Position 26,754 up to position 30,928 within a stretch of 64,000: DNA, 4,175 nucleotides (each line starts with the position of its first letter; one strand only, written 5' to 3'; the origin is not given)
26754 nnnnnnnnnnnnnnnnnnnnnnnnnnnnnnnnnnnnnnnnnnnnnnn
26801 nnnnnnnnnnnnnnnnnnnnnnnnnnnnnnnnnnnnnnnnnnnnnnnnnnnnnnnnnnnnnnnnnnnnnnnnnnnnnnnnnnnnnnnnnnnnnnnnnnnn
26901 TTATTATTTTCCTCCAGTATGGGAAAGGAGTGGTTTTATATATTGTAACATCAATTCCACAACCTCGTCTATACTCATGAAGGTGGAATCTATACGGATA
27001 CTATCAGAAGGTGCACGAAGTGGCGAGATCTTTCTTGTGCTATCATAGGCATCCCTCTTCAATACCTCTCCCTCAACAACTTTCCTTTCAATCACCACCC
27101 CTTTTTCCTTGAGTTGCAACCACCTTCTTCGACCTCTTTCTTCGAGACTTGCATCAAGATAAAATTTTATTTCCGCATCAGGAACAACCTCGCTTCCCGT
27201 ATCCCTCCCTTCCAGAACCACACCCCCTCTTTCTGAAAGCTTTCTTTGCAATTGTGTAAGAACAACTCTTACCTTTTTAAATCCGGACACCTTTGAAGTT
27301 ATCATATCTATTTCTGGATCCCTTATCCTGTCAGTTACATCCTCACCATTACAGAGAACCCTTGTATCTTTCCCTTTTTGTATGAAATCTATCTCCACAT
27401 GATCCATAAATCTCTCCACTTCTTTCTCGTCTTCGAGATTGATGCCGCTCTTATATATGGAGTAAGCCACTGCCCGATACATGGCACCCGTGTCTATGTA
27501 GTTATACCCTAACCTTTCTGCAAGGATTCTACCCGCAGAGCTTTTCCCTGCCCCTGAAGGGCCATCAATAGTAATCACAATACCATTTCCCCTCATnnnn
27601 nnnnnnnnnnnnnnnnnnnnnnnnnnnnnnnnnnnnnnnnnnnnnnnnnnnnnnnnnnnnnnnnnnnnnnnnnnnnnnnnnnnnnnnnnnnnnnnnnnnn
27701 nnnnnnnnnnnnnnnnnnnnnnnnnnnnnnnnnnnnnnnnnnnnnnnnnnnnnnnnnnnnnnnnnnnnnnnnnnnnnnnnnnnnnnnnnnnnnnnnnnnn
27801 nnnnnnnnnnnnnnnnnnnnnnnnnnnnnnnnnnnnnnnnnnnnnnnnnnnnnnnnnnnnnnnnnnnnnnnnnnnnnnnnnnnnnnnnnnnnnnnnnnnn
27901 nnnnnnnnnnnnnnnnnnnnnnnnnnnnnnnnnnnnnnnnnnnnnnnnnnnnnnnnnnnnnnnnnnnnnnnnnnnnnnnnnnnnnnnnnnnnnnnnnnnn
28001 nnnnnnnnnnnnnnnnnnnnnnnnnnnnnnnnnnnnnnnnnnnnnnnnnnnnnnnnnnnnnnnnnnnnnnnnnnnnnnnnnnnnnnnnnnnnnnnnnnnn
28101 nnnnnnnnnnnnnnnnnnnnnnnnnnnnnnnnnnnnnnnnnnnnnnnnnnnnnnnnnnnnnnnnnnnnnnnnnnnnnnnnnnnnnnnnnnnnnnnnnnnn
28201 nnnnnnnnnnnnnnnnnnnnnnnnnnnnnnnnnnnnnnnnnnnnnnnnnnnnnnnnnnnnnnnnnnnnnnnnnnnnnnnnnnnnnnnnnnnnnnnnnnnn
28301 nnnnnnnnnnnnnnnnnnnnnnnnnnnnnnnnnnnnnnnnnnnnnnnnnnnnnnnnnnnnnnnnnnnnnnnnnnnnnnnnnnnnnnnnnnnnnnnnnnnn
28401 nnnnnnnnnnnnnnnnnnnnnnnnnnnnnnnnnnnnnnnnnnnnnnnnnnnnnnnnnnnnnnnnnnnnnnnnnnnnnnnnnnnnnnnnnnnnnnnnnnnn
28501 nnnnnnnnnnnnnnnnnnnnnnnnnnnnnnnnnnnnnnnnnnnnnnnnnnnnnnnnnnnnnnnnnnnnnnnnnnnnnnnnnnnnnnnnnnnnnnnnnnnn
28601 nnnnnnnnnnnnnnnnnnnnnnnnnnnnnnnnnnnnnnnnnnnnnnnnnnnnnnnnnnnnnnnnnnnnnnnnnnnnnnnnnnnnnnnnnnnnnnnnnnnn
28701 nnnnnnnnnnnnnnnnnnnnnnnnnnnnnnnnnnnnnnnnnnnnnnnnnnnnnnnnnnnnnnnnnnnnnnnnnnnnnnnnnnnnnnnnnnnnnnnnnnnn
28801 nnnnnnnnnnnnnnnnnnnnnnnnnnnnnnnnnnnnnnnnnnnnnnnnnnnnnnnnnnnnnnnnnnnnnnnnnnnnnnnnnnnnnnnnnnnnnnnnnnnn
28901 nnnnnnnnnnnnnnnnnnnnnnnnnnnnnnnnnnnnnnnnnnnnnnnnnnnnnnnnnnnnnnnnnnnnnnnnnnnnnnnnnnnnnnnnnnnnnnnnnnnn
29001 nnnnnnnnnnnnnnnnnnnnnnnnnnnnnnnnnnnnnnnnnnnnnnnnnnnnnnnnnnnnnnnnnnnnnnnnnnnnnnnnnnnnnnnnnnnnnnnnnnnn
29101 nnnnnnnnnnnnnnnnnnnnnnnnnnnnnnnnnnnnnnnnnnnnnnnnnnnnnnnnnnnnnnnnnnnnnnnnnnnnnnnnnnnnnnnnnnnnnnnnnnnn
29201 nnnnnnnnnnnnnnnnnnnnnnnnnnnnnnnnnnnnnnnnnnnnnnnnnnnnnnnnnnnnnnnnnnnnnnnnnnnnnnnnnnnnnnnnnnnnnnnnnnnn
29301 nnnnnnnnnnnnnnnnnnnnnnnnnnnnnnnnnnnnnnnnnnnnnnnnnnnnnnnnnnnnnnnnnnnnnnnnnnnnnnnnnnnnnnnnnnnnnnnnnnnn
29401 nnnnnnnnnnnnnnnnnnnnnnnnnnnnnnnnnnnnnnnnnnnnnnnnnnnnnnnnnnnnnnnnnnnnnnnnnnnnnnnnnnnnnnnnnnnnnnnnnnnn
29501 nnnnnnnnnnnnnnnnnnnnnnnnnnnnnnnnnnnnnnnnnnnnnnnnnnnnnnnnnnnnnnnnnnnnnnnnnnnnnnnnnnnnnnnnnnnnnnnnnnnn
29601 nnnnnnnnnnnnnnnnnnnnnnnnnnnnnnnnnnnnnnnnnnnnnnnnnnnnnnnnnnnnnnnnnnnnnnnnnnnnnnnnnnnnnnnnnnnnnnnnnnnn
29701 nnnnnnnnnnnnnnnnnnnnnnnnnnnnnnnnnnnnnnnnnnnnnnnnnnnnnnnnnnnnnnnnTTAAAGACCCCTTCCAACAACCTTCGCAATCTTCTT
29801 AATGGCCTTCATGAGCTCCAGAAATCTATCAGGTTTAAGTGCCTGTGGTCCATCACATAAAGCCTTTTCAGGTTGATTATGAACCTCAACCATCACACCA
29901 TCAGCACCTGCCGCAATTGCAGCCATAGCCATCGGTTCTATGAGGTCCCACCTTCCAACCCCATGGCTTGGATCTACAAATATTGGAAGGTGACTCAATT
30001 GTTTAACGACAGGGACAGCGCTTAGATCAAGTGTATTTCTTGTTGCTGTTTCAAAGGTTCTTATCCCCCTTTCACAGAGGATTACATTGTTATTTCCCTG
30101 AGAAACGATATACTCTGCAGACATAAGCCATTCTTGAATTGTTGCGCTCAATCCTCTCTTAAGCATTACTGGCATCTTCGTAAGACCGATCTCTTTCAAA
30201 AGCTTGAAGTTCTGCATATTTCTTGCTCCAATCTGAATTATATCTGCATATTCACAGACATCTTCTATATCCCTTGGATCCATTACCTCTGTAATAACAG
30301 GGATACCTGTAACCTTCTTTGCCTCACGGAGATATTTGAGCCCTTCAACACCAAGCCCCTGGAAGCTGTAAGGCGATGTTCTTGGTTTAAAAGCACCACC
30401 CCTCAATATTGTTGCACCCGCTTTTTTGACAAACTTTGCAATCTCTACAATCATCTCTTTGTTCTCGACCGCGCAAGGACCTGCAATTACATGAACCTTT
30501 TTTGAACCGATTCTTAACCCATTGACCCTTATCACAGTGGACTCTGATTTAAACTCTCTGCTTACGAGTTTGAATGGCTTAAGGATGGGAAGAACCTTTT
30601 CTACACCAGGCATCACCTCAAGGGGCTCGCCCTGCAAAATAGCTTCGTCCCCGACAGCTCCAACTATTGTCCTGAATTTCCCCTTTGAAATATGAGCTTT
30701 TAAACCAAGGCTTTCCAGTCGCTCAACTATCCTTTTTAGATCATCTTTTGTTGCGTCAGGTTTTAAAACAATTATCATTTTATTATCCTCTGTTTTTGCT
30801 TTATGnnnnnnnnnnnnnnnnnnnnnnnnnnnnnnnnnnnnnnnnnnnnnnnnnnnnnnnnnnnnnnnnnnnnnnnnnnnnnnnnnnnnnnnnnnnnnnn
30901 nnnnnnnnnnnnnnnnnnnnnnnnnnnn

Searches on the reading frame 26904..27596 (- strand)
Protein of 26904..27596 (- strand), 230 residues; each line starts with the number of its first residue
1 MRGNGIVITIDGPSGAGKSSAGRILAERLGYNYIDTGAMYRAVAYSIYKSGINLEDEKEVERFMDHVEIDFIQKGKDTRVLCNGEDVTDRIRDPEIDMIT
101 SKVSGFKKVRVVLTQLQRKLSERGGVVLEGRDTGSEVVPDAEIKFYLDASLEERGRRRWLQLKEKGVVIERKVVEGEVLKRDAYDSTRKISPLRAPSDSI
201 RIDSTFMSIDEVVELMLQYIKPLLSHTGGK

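Call 47: search_protein_families(library=pfam, proteins=[window:26904-27596:-], max_evalue=0.000001)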
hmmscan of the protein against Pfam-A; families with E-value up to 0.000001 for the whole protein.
window:26904-27596:- (230 aa): 3 families
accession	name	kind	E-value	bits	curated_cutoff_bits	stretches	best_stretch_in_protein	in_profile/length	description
PF02224.24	Cytidylate_kin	-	3.2e-69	233.3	26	1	8-221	1-210/211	Cytidylate kinase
PF13189.12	Cytidylate_kin2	-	1.4e-08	35.6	28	1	7-157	1-127/176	Cytidylate kinase-like family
PF13238.12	AAA_18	-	3.6e-08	34.4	29.4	1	8-158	1-108/128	AAA domain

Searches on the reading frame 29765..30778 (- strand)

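Call 48: search_protein_families(library=pfam, proteins=[window:29765-30778:-], max_evalue=0.000001)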
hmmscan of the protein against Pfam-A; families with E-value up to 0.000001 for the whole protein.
window:29765-30778:- (337 aa): 3 families
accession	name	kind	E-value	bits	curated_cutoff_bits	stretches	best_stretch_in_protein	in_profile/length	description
PF00793.26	DAHP_synth_1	-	1.3e-88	296.8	25.5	1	87-329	9-264/270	DAHP synthetase I family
PF18152.6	DAHP_snth_FXD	-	2e-25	88.8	27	1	1-67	1-67/67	DAHP synthase ferredoxin-like domain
PF03102.20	NeuB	-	2.6e-08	34.1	22.1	1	142-336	53-239/241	NeuB family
